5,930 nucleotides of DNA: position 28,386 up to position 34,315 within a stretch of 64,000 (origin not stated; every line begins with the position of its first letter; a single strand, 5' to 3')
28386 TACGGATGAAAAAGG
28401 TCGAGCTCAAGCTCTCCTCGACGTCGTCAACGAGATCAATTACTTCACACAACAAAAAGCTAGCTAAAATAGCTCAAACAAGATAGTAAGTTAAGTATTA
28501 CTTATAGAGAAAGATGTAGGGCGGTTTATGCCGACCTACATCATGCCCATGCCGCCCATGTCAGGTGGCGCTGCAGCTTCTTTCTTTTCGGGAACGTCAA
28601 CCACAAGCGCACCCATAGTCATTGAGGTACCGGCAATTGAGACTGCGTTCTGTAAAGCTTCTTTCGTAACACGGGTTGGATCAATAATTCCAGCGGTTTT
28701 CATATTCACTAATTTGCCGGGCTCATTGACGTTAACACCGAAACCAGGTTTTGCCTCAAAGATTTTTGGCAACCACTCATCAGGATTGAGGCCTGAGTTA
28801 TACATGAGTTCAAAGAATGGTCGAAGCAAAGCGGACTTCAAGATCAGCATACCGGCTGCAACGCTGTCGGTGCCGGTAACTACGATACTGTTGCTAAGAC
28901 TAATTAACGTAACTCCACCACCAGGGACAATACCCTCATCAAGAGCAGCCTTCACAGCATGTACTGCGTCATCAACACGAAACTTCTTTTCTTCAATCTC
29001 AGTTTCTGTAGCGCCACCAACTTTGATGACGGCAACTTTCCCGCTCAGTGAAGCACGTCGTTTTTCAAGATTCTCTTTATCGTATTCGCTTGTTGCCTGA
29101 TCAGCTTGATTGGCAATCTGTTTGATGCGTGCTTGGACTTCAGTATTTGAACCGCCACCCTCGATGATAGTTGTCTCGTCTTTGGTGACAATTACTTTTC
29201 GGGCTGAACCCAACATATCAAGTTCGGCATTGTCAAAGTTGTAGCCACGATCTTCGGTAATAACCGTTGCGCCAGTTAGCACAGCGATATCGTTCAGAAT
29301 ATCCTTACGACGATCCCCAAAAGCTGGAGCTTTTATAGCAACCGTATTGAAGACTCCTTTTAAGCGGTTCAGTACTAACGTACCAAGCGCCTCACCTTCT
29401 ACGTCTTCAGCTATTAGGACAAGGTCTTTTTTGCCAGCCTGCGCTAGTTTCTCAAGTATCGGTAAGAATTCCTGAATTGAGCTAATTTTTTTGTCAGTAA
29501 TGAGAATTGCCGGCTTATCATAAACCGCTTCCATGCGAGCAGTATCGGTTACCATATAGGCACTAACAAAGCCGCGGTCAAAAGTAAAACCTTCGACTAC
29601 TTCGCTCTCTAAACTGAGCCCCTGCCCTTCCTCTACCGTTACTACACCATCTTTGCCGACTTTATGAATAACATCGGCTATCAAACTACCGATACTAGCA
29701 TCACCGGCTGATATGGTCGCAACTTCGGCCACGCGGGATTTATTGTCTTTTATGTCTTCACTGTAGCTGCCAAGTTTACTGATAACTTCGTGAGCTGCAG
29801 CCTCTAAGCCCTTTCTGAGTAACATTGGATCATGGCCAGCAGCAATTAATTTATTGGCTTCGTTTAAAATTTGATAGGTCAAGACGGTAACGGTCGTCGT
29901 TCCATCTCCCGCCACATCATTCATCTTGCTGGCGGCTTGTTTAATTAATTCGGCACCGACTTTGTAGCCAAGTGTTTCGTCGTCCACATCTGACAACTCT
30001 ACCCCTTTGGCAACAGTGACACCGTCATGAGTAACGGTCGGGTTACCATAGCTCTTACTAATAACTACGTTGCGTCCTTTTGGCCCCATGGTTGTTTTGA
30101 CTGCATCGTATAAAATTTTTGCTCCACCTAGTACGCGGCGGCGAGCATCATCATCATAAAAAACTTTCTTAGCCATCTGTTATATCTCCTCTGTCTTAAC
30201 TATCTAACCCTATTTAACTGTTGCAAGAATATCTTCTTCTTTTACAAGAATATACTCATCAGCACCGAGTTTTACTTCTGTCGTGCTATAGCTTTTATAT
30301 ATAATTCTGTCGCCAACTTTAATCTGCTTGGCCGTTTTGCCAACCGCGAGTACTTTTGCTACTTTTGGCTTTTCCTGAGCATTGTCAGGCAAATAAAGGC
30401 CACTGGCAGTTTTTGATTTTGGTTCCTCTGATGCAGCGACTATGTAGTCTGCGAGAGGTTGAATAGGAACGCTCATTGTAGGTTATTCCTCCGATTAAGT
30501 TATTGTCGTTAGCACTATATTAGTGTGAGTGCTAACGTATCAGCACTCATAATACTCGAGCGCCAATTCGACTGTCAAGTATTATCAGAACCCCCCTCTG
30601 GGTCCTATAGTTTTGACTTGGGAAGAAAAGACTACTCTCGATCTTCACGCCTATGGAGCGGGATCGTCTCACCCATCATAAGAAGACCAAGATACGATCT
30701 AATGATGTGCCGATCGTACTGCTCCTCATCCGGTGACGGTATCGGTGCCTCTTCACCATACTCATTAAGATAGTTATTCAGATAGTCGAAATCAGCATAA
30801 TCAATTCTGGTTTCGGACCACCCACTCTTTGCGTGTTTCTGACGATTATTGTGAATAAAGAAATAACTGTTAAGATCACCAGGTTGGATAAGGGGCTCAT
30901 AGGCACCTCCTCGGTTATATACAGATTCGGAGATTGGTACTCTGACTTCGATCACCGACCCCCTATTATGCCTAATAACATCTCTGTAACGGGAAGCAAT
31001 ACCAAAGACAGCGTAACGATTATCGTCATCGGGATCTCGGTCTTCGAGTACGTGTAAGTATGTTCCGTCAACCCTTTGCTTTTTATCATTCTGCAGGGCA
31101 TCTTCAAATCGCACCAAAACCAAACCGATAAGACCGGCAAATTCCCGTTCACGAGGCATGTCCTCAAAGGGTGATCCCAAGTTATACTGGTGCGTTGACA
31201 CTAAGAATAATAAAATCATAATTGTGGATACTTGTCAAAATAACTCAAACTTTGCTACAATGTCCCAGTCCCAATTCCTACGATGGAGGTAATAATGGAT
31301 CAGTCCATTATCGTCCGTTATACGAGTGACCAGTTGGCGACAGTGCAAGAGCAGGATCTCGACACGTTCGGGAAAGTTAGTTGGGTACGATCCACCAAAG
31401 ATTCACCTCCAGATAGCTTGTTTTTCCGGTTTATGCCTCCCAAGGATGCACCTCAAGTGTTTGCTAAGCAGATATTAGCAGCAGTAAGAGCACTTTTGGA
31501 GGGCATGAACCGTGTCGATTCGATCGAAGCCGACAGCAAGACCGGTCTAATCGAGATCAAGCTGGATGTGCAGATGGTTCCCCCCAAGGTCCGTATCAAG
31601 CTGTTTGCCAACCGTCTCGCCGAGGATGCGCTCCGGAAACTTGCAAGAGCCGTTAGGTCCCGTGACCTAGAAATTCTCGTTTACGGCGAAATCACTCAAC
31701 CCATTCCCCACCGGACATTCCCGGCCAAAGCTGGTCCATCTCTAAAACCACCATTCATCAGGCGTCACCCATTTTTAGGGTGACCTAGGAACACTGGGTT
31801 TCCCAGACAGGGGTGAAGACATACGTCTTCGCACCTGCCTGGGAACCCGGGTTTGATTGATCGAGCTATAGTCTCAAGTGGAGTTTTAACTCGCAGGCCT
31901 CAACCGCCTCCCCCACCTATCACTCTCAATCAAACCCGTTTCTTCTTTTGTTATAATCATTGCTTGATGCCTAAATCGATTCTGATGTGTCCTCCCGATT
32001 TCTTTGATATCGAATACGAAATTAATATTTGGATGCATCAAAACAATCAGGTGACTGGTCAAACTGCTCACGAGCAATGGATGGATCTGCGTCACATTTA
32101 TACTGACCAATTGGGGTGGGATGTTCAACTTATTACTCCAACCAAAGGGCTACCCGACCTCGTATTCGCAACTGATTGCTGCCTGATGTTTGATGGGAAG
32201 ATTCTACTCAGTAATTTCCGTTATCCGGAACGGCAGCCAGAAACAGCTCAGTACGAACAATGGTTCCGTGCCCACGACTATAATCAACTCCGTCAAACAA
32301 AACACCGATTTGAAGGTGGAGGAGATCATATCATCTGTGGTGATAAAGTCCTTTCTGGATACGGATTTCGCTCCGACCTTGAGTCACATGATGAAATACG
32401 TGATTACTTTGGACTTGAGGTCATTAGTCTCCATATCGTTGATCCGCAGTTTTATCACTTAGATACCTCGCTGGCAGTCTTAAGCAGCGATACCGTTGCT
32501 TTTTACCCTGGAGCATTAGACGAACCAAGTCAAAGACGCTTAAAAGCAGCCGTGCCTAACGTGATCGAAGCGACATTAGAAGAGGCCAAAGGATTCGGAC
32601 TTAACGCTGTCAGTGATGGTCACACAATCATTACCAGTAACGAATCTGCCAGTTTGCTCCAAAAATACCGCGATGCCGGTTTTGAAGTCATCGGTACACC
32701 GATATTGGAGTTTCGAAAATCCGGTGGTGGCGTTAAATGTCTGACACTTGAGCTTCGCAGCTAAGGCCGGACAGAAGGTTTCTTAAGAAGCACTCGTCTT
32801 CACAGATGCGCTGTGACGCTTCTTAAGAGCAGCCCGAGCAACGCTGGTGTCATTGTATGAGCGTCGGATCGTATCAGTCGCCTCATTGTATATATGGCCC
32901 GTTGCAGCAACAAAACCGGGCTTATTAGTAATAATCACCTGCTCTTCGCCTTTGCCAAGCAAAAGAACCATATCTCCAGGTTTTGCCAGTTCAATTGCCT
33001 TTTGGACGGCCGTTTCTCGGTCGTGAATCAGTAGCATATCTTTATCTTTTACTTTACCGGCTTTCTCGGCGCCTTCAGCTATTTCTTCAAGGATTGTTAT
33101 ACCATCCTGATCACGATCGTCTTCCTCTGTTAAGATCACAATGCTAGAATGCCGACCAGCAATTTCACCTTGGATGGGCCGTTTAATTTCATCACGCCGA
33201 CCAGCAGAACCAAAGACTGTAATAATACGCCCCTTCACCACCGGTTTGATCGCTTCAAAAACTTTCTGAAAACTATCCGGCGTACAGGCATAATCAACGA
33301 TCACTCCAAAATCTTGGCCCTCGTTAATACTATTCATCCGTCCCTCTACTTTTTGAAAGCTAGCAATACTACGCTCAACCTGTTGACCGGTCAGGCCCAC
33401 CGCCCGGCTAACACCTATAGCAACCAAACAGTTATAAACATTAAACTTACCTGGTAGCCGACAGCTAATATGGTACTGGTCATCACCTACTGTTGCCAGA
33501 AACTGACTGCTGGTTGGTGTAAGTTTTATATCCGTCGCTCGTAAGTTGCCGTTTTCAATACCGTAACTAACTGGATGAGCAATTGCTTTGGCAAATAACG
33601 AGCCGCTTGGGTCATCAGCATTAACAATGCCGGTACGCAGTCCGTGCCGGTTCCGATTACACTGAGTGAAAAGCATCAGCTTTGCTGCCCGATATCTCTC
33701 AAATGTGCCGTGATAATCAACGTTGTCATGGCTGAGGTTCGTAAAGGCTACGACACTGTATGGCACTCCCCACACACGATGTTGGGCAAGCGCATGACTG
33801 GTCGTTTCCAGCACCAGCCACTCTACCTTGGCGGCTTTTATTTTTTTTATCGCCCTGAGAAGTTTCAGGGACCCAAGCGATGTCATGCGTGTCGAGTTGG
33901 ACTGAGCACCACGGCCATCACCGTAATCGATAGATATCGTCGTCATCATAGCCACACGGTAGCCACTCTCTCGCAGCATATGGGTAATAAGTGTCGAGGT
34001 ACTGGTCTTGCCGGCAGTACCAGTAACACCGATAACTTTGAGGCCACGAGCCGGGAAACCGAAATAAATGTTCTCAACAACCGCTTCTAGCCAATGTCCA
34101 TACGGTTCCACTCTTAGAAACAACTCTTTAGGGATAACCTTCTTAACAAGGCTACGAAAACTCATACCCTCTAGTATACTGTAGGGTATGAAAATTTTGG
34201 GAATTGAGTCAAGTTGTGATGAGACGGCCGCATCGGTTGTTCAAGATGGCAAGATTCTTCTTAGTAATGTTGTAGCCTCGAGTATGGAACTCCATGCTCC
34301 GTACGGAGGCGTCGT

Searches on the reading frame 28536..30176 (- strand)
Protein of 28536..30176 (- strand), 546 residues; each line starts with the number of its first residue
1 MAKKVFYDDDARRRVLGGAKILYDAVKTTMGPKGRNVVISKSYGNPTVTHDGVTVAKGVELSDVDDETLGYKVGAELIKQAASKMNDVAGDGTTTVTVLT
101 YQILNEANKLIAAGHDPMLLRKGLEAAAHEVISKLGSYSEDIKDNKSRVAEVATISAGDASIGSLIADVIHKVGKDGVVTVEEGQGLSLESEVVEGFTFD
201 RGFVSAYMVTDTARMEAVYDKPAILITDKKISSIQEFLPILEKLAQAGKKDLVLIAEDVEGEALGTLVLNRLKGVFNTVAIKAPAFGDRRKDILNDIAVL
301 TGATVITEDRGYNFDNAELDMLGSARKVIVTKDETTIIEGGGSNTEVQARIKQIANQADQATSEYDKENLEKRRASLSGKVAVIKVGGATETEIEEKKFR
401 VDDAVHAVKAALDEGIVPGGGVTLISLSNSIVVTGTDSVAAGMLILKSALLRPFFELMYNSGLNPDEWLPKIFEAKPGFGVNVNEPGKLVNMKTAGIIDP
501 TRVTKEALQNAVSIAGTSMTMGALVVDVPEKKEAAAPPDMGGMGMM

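Call 28: search_protein_families(library=pfam, proteins=[window:28536-30176:-])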
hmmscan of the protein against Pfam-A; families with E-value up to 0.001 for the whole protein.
window:28536-30176:- (546 aa): 1 family
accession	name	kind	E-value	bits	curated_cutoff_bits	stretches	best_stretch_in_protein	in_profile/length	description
PF00118.29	Cpn60_TCP1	-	1e-68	232.7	34.3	1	22-526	1-487/490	TCP-1/cpn60 chaperonin family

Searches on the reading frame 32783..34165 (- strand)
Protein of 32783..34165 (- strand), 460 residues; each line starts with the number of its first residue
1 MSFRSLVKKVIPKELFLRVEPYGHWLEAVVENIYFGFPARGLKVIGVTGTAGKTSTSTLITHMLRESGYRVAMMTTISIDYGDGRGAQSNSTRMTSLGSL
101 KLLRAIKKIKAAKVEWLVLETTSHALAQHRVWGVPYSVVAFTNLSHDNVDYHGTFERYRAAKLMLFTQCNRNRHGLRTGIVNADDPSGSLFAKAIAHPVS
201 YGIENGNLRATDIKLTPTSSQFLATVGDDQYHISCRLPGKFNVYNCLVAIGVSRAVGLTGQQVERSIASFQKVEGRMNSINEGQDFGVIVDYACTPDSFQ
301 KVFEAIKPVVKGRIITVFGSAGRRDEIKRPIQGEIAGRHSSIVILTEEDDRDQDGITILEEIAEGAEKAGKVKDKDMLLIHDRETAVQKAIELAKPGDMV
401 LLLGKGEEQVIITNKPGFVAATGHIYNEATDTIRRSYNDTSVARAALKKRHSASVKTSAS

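Call 29: search_protein_families(library=ncbifam, proteins=[window:32783-34165:-])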
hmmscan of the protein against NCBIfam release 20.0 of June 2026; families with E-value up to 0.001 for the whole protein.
window:32783-34165:- (460 aa): 28 families (the best 25 are shown)
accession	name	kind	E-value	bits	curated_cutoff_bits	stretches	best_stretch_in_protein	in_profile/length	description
TIGR01085.1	murE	subfamily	2.3e-109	366.4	257.3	1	28-414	71-455/472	UDP-N-acetylmuramyl-tripeptide synthetase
NF001126.0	PRK00139.1-4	equivalog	4.4e-104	348.7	373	1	27-415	89-467/486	UDP-N-acetylmuramoyl-L-alanyl-D-glutamate--2,6-diaminopimelate ligase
NF001124.0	PRK00139.1-2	equivalog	5.2e-98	328.9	476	1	16-412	86-474/500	UDP-N-acetylmuramoyl-L-alanyl-D-glutamate--2,6-diaminopimelate ligase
NF008896.0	PRK11929.1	equivalog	1.1e-87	295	1023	1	28-410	98-478/965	bifunctional UDP-N-acetylmuramoyl-L-alanyl-D-glutamate--2,6-diaminopimelate ligase MurE/UDP-N-acetylmuramoyl-tripeptide--D-alanyl-D-alanine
NF001123.0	PRK00139.1-1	equivalog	1.6e-77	261.2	586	1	30-411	96-470/493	UDP-N-acetylmuramoyl-L-alanyl-D-glutamate--2,6-diaminopimelate ligase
NF010628.0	PRK14022.1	equivalog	4.7e-64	216.9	536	1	29-412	98-462/483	UDP-N-acetylmuramoyl-L-alanyl-D-glutamate--L-lysine ligase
NF001130.0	PRK00139.2-4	equivalog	1.1e-45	156.3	715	1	28-409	95-489/516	UDP-N-acetylmuramoyl-L-alanyl-D-glutamate--2,6-diaminopimelate ligase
NF001129.0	PRK00139.2-3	equivalog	8.7e-36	123.5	762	1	29-415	105-499/517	UDP-N-acetylmuramoyl-L-alanyl-D-glutamate--2,6-diaminopimelate ligase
TIGR02068.2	cya_phycin_syn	equivalog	2.4e-32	111.8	850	1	28-406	465-850/862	cyanophycin synthetase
NF010623.0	PRK14016.1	subfamily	2.1e-30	105.6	877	1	29-406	467-852/871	cyanophycin synthetase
NF001127.0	PRK00139.2-1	equivalog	1.8e-28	99.6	997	1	28-408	95-488/520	UDP-N-acetylmuramoyl-L-alanyl-D-glutamate--2,6-diaminopimelate ligase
NF001131.0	PRK00139.2-5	equivalog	3.4e-27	95.4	1000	1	29-409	96-461/483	UDP-N-acetylmuramoyl-L-alanyl-D-glutamate--2,6-diaminopimelate ligase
TIGR01087.1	murD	equivalog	5.9e-27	94.8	211.95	2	111-402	149-415/441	UDP-N-acetylmuramoyl-L-alanine--D-glutamate ligase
TIGR01082.1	murC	equivalog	4.9e-25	88.5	335.1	1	138-318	170-352/449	UDP-N-acetylmuramate--L-alanine ligase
NF053645.1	pMurC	equivalog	2.4e-24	85.9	560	2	207-317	287-395/492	pseudomurein biosynthesis peptide ligase pMurC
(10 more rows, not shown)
